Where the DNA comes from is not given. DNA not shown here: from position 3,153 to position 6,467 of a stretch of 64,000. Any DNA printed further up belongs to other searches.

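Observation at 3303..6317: Single-chain tandem PilB/GspE ATPase (two full, apparently active modules)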

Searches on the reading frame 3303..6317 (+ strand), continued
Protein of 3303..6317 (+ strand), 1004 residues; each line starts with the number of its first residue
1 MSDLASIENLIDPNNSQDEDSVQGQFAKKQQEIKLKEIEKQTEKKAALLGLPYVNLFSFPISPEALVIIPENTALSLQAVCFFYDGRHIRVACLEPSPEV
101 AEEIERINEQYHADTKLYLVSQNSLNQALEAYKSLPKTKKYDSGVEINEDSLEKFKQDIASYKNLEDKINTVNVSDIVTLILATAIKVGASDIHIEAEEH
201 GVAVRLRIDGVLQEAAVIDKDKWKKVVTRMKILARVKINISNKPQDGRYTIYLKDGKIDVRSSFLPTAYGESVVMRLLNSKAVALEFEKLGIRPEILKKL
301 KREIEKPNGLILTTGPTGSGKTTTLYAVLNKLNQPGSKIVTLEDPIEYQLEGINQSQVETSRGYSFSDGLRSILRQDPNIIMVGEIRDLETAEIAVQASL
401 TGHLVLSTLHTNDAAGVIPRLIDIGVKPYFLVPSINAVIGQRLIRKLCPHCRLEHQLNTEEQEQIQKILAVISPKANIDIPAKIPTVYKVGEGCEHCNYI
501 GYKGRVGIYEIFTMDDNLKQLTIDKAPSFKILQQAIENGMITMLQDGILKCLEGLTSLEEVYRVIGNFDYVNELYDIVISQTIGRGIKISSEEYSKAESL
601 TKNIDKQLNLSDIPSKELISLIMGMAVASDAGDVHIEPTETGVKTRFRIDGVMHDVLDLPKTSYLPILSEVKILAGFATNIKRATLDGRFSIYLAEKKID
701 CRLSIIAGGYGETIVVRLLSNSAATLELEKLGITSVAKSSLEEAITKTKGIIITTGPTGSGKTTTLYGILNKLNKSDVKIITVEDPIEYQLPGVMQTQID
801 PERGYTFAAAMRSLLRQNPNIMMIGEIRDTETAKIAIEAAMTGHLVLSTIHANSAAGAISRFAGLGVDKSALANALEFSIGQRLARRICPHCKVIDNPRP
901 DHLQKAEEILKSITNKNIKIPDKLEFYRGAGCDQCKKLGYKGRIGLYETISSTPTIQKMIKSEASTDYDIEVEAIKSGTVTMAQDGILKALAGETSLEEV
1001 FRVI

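Call 42: find_encoding_contigs(protein=P0276, flank=10000, max_places=1)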
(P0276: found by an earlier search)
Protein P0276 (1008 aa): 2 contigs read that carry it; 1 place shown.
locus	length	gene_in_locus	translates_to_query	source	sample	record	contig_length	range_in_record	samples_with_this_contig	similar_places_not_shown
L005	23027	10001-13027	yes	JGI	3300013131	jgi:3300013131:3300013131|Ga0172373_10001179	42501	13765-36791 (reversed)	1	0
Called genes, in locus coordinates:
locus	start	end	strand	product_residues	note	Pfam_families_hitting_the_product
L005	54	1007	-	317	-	PF21694:DNA_pol3_delta_C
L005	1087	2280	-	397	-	PF11258:DUF3048, PF17479:DUF3048_C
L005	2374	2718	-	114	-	-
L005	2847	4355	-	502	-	PF02310:B12-binding, PF04055:Radical_SAM, PF13282:DUF4070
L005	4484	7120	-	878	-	PF02739:5_3_exonuc_N, PF01367:5_3_exonuc, PF22619:DNA_polI_exo1 (weak), PF00476:DNA_pol_A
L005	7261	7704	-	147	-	PF02367:TsaE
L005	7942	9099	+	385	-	-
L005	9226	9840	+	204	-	-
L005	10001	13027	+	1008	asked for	PF05157:MshEN (weak), PF13401:AAA_22 (faint), PF00437:T2SSE, PF00004:AAA (faint), PF00005:ABC_tran (faint), PF01637:ATPase_2 (faint), PF02492:cobW (faint), PF00437:T2SSE, +11 more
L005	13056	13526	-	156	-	PF00856:SET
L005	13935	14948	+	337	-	PF06068:TIP49 (faint), PF05496:RuvB_N, PF07728:AAA_5, PF00004:AAA, PF17864:AAA_lid_4, PF05491:WHD_RuvB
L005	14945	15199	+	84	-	-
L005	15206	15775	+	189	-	PF03703:bPH_2 (weak)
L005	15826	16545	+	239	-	PF20772:TACO1_YebC_N, PF01709:Transcrip_reg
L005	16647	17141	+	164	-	PF02075:RuvC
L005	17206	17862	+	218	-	PF14402:7TM_transglut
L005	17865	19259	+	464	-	PF14397:ATPgrasp_ST, PF08443:RimK (faint), PF05618:RimB-like (weak)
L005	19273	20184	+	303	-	PF08443:RimK, PF07478:Dala_Dala_lig_C (faint), PF02955:GSH-S_ATP (weak)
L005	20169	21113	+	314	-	PF14397:ATPgrasp_ST (faint), PF02955:GSH-S_ATP, PF08443:RimK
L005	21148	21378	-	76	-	-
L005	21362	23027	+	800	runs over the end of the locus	PF00912:Transgly, PF00905:Transpeptidase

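Call 43: find_encoding_contigs(protein=P0128, flank=10000, max_places=1)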
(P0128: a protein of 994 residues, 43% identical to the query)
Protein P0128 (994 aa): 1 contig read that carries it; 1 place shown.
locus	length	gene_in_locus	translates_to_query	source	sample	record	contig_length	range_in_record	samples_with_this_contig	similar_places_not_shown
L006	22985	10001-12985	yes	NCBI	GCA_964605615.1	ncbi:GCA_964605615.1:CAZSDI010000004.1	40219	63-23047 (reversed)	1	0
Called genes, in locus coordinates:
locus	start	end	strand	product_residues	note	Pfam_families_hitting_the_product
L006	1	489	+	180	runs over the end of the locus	PF07705:CARDB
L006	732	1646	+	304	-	PF13191:AAA_16 (weak), PF23569:NBD_SMAX1, PF05621:TniB (faint), PF13173:AAA_14 (faint), PF13401:AAA_22 (weak), PF00004:AAA, PF17871:AAA_lid_9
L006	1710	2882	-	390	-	-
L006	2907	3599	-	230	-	-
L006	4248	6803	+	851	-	PF20720:nSTAND3 (faint), PF17871:AAA_lid_9, PF00004:AAA, PF07724:AAA_2, PF07728:AAA_5, PF10431:ClpB_D2-small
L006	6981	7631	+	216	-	PF07690:MFS_1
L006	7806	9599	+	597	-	PF14716:HHH_8, PF14520:HHH_5 (weak), PF14792:DNA_pol_B_palm (weak), PF14791:DNA_pol_B_thumb, PF02811:PHP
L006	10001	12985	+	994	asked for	PF00437:T2SSE, PF25199:nSTAND_NTPase5 (faint), PF00004:AAA (faint), PF13173:AAA_14 (faint), PF13401:AAA_22 (faint), PF13604:AAA_30 (faint), PF20720:nSTAND3 (faint), PF00437:T2SSE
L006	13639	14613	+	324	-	PF05496:RuvB_N, PF00004:AAA, PF07728:AAA_5 (weak), PF17864:AAA_lid_4, PF05491:WHD_RuvB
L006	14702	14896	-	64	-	-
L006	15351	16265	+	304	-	PF02899:Phage_int_SAM_1, PF13102:Phage_int_SAM_5, PF13495:Phage_int_SAM_4, PF00589:Phage_integrase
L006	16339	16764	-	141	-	-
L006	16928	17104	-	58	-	-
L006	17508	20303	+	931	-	PF00133:tRNA-synt_1, PF01406:tRNA-synt_1e (faint), PF09334:tRNA-synt_1g, PF13603:tRNA-synt_1_2, PF00133:tRNA-synt_1, PF08264:Anticodon_1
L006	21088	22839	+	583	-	-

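Call 44: find_encoding_contigs(protein=P0137, flank=10000, max_places=1)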
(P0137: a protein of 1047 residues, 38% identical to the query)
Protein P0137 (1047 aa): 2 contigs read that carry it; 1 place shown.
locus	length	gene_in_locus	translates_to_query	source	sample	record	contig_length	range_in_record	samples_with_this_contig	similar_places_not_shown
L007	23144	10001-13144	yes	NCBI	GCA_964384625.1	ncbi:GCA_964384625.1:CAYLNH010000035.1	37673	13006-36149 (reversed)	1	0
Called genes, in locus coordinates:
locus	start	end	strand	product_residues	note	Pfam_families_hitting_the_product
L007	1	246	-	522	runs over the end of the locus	PF00884:Sulfatase, PF01663:Phosphodiest (faint), PF16347:SGSH_C (weak)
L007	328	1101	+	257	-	PF03629:SASA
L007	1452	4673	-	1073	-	PF06452:CBM9_1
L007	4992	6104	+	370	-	PF01168:Ala_racemase_N, PF00842:Ala_racemase_C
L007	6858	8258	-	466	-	PF00884:Sulfatase, PF01663:Phosphodiest (faint), PF02995:DUF229 (faint), PF16347:SGSH_C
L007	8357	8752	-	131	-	-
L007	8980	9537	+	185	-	PF07638:Sigma70_ECF, PF04542:Sigma70_r2, PF08281:Sigma70_r4_2, PF04545:Sigma70_r4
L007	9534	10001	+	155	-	PF13490:zf-HC2 (weak), PF12728:HTH_17 (weak)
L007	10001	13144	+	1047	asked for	PF00482:T2SSF (weak), PF13191:AAA_16 (faint), PF00482:T2SSF, PF00437:T2SSE, PF13401:AAA_22 (faint), PF20720:nSTAND3 (faint), PF25199:nSTAND_NTPase5 (faint), PF00437:T2SSE, +1 more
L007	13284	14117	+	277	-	-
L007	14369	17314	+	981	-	-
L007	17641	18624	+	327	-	PF20030:bpMoxR, PF07726:AAA_3, PF07728:AAA_5, PF17863:AAA_lid_2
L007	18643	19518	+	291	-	PF01882:DUF58, PF13519:VWA_2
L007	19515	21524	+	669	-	PF07584:BatA (weak), PF13519:VWA_2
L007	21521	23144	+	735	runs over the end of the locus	-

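Call 45: find_encoding_contigs(protein=P0290, flank=10000, max_places=1)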
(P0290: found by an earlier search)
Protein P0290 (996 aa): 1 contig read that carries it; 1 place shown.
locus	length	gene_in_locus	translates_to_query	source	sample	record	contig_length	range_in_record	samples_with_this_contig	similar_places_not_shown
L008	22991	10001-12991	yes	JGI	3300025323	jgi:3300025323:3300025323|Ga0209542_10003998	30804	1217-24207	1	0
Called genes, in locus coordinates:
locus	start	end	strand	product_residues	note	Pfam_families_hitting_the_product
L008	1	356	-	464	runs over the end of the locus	PF08529:NusA_N, PF00575:S1 (weak), PF13184:KH_NusA_1st, PF26594:KH_NusA_2nd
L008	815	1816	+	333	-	PF01594:AI-2E_transport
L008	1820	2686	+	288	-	PF01026:TatD_DNase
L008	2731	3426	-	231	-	PF02096:60KD_IMP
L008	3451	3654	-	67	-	PF01809:YidD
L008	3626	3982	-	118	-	PF00825:Ribonuclease_P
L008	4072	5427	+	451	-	PF11638:DnaA_N, PF00308:Bac_DnaA, PF01695:IstB_IS21, PF13173:AAA_14 (faint), PF08299:Bac_DnaA_C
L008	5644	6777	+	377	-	PF00712:DNA_pol3_beta, PF02767:DNA_pol3_beta_2, PF02768:DNA_pol3_beta_3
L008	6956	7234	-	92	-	-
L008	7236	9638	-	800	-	PF00912:Transgly, PF00905:Transpeptidase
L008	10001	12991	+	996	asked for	PF00437:T2SSE, PF12775:AAA_7 (faint), PF13191:AAA_16 (faint), PF13604:AAA_30 (faint), PF20720:nSTAND3 (faint), PF25199:nSTAND_NTPase5 (faint), PF02492:cobW (faint), PF00437:T2SSE, +2 more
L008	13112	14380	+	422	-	PF00675:Peptidase_M16, PF05193:Peptidase_M16_C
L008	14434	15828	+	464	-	PF01943:Polysacc_synt, PF13440:Polysacc_synt_3, PF01554:MatE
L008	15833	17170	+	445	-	PF04932:Wzy_C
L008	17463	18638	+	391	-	PF04932:Wzy_C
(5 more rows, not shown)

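Call 63: find_encoding_contigs(protein=P0136, flank=10000, max_places=2)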
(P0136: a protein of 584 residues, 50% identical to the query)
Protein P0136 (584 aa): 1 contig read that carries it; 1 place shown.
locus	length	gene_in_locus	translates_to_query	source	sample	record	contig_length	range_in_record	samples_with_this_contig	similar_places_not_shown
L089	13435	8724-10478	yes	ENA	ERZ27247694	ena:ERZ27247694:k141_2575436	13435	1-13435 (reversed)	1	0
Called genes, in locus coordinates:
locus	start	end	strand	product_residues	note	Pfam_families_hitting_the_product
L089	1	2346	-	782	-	?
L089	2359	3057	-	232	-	PF00551:Formyl_trans_N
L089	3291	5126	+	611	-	PF13385:Laminin_G_3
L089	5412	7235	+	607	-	PF06480:FtsH_ext (weak), PF20720:nSTAND3 (faint), PF00004:AAA, PF17862:AAA_lid_3, PF01434:Peptidase_M41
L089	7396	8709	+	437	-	-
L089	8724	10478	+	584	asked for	PF00437:T2SSE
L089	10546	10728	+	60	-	-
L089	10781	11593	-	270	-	-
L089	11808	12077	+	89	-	-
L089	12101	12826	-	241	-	-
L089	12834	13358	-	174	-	PF02367:TsaE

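Call 65: find_encoding_contigs(protein=P0143, flank=10000, max_places=2)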
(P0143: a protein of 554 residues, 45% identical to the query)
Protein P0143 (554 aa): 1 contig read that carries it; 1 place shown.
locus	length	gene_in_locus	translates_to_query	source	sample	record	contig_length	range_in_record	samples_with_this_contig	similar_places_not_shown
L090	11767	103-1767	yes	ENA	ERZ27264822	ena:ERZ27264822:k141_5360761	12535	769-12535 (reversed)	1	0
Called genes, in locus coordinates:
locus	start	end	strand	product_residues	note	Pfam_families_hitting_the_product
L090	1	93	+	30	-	?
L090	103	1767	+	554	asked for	PF05157:MshEN (weak), PF00437:T2SSE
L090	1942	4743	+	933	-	PF02739:5_3_exonuc_N, PF01367:5_3_exonuc, PF01612:DNA_pol_A_exo1, PF22619:DNA_polI_exo1, PF00476:DNA_pol_A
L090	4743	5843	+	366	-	PF04188:Mannosyl_trans2 (weak)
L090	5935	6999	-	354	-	-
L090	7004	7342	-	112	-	PF00391:PEP-utilizers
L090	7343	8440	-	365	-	-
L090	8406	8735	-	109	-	PF00391:PEP-utilizers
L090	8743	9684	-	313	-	-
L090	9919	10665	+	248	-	PF01978:TrmB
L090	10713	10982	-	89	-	PF01649:Ribosomal_S20p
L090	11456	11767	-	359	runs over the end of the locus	?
